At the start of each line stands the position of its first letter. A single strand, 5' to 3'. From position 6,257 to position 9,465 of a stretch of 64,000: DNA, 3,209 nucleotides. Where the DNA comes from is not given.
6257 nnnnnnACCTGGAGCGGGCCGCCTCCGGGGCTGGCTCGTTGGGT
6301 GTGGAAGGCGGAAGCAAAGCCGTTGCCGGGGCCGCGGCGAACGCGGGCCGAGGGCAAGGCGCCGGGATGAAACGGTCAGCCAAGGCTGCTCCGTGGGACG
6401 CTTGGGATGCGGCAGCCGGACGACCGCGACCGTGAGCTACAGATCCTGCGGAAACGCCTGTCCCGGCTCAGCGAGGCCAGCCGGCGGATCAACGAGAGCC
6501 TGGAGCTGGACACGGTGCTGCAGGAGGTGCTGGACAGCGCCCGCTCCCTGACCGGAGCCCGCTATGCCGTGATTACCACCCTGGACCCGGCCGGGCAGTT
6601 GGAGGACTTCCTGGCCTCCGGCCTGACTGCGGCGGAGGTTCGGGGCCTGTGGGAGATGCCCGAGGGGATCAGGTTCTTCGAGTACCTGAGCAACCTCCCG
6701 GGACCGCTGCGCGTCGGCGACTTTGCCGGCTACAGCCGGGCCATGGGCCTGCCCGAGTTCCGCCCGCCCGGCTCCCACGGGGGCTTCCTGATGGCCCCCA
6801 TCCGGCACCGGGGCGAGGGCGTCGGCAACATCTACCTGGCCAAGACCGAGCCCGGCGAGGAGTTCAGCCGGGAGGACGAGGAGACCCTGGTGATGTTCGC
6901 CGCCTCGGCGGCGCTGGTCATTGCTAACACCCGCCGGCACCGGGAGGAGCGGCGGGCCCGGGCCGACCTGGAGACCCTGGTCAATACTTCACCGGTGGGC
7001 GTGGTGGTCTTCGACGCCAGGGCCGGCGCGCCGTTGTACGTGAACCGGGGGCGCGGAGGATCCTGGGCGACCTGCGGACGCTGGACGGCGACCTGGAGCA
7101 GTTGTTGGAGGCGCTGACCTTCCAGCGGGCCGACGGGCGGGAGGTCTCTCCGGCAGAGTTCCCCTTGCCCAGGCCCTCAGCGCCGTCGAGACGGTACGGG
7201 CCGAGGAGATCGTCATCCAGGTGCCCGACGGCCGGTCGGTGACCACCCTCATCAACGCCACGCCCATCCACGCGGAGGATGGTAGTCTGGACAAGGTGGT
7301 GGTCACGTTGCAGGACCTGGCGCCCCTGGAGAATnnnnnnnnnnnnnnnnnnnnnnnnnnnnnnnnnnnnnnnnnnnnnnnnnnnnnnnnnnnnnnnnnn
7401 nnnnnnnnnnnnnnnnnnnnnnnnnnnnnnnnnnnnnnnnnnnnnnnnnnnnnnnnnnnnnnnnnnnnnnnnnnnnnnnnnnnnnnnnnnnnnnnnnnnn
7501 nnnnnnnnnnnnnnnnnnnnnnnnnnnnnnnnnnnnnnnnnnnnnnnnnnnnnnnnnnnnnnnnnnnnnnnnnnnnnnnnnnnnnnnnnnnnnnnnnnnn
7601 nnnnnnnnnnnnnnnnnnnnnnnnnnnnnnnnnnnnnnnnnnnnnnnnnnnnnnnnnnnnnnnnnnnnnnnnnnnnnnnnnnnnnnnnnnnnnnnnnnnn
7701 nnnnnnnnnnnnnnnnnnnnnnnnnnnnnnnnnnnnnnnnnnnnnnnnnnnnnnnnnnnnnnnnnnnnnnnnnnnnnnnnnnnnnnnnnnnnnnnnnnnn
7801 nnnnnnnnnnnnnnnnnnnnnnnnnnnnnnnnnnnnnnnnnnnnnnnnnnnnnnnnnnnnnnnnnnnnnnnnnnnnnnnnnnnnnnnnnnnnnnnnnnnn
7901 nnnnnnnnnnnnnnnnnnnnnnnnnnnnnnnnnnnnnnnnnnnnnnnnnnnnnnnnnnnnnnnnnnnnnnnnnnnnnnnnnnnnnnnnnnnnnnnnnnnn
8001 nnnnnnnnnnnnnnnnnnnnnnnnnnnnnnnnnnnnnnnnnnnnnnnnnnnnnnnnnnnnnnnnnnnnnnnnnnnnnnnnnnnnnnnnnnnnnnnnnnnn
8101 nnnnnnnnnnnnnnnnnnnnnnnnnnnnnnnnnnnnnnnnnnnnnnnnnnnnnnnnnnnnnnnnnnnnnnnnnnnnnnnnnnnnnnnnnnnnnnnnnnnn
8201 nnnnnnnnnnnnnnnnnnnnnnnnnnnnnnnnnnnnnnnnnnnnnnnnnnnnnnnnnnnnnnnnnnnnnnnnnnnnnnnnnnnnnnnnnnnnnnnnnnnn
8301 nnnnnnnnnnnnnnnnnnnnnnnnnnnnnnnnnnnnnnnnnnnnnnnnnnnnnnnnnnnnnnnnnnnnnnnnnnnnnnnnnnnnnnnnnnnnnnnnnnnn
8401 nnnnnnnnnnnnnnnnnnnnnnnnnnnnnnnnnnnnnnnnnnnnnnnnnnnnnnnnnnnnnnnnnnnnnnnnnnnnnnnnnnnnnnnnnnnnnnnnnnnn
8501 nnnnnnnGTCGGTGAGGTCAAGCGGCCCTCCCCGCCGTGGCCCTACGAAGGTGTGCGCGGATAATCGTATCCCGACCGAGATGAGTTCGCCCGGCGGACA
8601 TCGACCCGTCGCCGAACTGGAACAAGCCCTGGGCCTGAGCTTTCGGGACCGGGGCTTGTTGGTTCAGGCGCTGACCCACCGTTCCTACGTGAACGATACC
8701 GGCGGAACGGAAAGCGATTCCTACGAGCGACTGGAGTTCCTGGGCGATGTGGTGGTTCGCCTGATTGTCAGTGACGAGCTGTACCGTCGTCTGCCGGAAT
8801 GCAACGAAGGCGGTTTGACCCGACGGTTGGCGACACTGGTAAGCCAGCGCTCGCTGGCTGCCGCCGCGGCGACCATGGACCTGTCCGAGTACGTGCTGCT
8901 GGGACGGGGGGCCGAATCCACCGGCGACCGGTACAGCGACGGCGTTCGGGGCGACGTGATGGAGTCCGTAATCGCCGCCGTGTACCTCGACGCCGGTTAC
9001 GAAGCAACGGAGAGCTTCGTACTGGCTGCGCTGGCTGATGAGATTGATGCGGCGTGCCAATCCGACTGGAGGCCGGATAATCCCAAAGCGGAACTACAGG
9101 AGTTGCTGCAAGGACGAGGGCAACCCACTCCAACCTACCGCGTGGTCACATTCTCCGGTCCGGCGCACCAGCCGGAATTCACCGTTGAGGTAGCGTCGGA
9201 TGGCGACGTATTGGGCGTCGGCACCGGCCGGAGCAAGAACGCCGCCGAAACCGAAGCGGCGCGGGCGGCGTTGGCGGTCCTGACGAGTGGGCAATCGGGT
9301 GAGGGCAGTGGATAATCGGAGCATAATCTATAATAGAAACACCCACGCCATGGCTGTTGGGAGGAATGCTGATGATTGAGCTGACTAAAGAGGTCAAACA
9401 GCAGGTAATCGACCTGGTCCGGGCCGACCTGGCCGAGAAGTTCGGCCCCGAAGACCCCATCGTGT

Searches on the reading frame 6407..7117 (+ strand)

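Call 65: search_protein_families(library=pfam, proteins=[window:6407-7117:+], max_evalue=0.0001)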
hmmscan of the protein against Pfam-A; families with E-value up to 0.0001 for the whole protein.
window:6407-7117:+ (236 aa): 2 families
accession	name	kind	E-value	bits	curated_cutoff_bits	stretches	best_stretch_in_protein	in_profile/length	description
PF01590.32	GAF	-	1.1e-11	45.9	22.4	1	33-172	1-133/133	GAF domain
PF13185.12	GAF_2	-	1e-10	42.4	28.6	1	32-172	2-135/136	GAF domain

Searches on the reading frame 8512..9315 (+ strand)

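Call 65: search_protein_families(library=pfam, proteins=[window:8512-9315:+], max_evalue=0.0001)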
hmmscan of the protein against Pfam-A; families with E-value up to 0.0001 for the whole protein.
window:8512-9315:+ (267 aa): 3 families
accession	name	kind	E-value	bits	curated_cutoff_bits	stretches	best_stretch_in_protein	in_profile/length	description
PF14622.11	Ribonucleas_3_3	-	2.2e-33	115.6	35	1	47-175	2-125/128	Ribonuclease-III-like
PF00636.31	Ribonuclease_3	-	2.2e-19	70.6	27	1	72-162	1-102/102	Ribonuclease III domain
PF00035.32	dsrm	-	2.1e-15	57.5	23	1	191-257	1-66/66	Double-stranded RNA binding motif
